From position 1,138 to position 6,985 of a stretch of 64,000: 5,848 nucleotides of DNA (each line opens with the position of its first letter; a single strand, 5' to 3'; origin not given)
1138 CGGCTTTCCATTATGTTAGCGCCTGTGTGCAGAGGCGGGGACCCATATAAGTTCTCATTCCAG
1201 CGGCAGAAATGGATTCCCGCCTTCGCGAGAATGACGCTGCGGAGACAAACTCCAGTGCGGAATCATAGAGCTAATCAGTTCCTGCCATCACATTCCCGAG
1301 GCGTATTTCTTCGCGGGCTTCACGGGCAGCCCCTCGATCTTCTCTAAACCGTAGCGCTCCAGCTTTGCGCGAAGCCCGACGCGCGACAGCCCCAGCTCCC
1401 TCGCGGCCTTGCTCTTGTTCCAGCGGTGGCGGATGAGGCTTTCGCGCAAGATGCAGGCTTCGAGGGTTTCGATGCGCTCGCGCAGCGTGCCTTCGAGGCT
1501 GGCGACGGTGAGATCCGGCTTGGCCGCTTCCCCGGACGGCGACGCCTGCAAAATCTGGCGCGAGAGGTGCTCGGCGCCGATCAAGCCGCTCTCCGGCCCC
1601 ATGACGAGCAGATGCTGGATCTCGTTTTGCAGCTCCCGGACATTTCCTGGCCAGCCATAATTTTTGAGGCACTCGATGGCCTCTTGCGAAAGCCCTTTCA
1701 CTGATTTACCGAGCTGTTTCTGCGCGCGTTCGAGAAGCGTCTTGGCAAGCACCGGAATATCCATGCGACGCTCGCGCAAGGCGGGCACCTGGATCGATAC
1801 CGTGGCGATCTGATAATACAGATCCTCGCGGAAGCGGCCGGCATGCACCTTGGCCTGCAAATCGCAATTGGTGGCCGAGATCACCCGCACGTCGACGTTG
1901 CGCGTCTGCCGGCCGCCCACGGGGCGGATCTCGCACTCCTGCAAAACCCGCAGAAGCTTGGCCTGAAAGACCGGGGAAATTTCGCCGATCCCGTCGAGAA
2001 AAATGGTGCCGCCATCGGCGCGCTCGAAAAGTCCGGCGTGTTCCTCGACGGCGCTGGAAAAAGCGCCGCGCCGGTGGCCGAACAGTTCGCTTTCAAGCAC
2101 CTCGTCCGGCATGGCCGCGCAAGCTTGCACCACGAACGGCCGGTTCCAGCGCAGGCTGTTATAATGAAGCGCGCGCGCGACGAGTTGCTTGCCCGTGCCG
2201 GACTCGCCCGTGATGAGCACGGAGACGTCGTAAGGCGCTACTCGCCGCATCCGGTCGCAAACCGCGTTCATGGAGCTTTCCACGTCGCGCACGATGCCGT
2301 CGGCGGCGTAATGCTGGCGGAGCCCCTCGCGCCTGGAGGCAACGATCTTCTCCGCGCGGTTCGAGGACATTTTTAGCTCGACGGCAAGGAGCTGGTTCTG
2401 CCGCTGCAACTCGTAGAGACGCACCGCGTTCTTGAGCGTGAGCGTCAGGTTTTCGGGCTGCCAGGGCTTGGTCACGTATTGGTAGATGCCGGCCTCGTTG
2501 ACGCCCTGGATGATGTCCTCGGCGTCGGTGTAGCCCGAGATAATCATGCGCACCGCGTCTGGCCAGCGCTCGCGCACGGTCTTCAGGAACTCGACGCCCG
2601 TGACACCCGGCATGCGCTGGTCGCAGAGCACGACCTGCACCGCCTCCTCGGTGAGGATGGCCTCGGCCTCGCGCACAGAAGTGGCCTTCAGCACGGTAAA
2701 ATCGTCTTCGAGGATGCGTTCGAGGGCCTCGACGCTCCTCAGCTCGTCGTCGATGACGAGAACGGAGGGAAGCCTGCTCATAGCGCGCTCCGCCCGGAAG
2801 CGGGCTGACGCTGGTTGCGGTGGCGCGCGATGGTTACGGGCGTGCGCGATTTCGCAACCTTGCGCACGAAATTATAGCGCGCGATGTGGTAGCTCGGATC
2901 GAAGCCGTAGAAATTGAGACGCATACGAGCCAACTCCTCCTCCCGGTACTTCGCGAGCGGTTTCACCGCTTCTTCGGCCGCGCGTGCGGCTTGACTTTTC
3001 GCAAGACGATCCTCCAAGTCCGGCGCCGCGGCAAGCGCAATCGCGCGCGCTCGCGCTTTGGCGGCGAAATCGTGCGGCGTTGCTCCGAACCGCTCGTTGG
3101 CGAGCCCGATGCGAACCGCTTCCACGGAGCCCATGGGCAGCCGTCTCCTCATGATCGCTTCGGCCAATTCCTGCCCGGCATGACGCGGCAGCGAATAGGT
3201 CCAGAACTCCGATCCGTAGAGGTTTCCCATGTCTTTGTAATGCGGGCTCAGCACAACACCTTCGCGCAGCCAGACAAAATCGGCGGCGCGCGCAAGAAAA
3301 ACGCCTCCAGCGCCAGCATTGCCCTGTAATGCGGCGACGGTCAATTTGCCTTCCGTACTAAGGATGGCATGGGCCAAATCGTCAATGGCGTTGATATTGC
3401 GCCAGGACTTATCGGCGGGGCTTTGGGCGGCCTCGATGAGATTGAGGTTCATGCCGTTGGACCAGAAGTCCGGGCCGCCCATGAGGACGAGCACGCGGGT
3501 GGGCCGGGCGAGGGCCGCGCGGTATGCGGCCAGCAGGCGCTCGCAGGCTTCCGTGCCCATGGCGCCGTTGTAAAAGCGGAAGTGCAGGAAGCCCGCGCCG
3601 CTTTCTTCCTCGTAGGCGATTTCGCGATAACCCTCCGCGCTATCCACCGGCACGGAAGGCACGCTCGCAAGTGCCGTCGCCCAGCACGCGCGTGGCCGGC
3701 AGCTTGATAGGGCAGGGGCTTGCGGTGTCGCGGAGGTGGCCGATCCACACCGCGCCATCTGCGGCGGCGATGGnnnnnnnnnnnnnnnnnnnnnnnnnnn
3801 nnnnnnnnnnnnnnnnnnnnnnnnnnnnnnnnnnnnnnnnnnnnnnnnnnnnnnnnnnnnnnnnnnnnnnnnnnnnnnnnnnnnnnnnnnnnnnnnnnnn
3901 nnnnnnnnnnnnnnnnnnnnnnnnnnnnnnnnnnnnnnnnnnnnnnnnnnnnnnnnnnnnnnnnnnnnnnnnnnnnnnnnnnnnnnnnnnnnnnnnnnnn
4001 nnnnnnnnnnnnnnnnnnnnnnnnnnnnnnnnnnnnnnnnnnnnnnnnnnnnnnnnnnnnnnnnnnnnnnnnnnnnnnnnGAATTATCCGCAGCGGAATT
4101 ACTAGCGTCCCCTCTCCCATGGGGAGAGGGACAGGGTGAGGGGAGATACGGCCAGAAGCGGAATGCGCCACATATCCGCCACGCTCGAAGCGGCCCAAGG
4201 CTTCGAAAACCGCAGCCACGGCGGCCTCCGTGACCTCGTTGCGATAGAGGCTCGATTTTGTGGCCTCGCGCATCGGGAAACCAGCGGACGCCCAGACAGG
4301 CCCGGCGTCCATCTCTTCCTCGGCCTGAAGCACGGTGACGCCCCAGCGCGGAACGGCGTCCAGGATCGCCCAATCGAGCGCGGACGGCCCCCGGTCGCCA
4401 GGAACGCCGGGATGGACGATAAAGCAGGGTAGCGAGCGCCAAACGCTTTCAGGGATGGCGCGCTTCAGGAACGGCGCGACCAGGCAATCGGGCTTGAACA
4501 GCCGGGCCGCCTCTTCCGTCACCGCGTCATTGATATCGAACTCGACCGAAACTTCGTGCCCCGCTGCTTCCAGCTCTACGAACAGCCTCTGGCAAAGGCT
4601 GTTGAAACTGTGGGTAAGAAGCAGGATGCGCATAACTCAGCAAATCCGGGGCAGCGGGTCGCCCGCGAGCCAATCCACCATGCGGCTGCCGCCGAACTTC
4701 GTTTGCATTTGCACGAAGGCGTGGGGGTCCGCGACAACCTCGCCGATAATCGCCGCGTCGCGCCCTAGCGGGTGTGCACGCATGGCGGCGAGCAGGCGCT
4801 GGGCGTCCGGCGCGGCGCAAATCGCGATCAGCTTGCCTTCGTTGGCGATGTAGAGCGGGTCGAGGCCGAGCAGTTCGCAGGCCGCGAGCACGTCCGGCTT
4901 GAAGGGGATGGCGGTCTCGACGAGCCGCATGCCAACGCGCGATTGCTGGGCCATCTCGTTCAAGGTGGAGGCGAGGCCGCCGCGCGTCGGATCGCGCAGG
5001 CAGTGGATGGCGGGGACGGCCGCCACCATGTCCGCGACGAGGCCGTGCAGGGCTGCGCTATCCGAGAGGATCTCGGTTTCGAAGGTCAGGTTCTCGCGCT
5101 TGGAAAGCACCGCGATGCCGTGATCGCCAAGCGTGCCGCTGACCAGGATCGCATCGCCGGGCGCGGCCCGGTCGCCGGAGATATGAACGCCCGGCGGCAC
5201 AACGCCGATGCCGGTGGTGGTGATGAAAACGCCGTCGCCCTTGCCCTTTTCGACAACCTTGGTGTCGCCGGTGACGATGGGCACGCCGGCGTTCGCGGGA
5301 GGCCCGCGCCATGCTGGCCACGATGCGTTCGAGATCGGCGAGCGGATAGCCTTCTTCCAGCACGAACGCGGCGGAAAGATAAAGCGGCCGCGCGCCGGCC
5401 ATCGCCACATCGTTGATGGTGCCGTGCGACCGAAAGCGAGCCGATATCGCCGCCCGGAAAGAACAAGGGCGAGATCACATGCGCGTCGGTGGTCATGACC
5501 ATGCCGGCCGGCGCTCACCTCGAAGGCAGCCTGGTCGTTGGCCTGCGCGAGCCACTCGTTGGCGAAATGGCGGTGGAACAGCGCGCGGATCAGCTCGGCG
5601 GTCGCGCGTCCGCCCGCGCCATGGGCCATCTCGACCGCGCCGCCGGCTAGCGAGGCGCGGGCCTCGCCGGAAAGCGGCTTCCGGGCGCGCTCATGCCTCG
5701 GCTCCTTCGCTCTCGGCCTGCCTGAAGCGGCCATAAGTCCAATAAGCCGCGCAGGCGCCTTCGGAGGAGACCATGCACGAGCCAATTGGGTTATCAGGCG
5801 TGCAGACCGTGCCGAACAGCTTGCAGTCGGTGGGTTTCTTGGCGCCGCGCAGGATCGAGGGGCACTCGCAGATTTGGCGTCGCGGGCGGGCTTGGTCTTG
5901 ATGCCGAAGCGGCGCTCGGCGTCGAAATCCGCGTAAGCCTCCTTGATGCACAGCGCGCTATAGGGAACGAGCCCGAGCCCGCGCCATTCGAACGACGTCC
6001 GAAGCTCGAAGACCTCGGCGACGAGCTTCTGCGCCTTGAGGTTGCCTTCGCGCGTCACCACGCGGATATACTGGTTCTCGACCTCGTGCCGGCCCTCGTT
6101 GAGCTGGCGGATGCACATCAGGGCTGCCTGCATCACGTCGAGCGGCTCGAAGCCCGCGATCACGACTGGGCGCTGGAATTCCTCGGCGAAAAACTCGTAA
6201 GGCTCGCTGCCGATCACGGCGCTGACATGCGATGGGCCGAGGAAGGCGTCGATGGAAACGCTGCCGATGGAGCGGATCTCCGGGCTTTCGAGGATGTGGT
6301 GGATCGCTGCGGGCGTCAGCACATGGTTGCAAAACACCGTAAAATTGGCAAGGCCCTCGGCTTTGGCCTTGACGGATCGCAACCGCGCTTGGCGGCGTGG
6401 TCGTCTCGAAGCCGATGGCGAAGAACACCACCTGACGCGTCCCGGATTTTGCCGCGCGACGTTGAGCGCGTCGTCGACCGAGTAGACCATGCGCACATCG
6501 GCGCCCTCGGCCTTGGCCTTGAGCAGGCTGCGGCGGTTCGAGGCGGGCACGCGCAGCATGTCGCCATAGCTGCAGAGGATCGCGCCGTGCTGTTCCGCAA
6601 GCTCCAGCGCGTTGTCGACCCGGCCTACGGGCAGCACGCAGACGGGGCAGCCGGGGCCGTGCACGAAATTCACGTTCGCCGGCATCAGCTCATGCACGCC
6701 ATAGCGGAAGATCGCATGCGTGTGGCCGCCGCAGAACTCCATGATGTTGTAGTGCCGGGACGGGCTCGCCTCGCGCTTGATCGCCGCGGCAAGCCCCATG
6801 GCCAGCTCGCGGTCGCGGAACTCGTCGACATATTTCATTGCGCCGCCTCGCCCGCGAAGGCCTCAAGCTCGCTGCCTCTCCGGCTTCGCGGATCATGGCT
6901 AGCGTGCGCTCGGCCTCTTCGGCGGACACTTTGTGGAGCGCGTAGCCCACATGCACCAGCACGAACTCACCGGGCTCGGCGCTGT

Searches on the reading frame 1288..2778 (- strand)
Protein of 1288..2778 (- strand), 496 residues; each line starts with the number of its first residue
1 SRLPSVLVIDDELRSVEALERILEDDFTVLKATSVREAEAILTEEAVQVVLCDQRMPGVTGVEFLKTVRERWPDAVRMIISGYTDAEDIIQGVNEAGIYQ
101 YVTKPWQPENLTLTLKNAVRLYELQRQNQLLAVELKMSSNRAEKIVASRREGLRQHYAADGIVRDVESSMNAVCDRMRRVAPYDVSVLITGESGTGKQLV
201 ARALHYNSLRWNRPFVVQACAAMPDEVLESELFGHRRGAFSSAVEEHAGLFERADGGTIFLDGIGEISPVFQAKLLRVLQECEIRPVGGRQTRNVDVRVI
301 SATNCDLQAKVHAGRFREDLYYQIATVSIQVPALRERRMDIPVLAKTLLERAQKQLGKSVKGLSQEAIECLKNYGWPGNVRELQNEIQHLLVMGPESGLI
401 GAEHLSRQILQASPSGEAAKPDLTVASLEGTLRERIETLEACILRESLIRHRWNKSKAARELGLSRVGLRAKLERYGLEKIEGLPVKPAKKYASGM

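Call 47: search_protein_families(library=pfam, proteins=[window:1288-2778:-], max_evalue=0.00001)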
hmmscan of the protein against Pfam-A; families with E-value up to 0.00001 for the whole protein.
window:1288-2778:- (496 aa): 6 families
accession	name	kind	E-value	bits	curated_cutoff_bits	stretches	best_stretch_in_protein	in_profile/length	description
PF00158.32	Sigma54_activat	-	5e-64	215.5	20.2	1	167-330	5-168/168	Sigma-54 interaction domain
PF25601.1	AAA_lid_14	-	1.2e-24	86.3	27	1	335-419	1-84/87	AAA+ ATPase lid domain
PF14532.12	Sigma54_activ_2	-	2.1e-24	86.7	25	1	170-334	7-138/138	Sigma-54 interaction domain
PF00072.30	Response_reg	-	1e-21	77.6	30.2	1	6-114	1-109/111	Response regulator receiver domain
PF02954.25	HTH_8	-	2.1e-11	43.8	22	1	436-476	2-42/42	Bacterial regulatory protein, Fis family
PF07728.20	AAA_5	-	2.6e-07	31.2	22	1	187-304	2-122/139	AAA domain (dynein-related subfamily)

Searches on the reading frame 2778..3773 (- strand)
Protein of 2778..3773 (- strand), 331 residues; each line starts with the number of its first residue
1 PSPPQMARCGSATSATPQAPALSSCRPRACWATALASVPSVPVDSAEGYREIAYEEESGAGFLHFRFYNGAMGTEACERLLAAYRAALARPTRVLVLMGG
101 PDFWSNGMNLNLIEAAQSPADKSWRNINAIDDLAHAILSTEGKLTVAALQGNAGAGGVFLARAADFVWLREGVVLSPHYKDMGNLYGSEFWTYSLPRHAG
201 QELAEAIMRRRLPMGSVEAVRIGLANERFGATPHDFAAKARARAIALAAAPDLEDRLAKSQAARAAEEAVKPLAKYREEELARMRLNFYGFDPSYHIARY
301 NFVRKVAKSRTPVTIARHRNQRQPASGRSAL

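Call 47: search_protein_families(library=pfam, proteins=[window:2778-3773:-], max_evalue=0.00001)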
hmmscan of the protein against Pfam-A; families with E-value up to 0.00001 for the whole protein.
window:2778-3773:- (331 aa): 1 family
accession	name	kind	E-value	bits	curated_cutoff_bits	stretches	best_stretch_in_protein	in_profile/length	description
PF00378.25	ECH_1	-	3.1e-13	50.1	27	1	91-271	40-213/251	Enoyl-CoA hydratase/isomerase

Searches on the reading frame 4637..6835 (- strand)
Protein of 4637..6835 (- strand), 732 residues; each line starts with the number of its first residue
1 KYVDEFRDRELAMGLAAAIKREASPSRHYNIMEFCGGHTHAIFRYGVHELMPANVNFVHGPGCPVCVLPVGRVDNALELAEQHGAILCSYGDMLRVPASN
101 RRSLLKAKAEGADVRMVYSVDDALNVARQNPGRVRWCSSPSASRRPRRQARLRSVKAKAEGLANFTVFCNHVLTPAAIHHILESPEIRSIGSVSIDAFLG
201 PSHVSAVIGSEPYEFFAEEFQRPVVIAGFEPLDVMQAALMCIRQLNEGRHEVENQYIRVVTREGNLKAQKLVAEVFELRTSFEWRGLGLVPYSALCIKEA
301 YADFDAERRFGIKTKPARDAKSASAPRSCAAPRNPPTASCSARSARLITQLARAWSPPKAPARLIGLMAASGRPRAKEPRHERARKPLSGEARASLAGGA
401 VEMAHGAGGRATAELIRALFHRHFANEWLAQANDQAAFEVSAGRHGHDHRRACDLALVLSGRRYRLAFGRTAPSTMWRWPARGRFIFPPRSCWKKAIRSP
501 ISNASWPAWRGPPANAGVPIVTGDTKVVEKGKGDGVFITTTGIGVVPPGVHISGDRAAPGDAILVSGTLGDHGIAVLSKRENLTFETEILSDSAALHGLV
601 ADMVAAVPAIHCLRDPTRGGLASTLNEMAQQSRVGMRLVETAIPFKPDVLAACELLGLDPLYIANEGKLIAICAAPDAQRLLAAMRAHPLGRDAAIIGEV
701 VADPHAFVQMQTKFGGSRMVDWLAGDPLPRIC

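Call 47: search_protein_families(library=pfam, proteins=[window:4637-6835:-], max_evalue=0.00001)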
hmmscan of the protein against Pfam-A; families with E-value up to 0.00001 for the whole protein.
window:4637-6835:- (732 aa): 2 families
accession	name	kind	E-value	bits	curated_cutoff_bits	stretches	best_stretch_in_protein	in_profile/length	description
PF01924.21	HypD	-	1.8e-108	363.2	25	1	12-325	3-307/351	Hydrogenase formation hypA family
PF02769.27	AIRS_C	-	3e-31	109.1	23.1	1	559-709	2-154/156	AIR synthase related protein, C-terminal domain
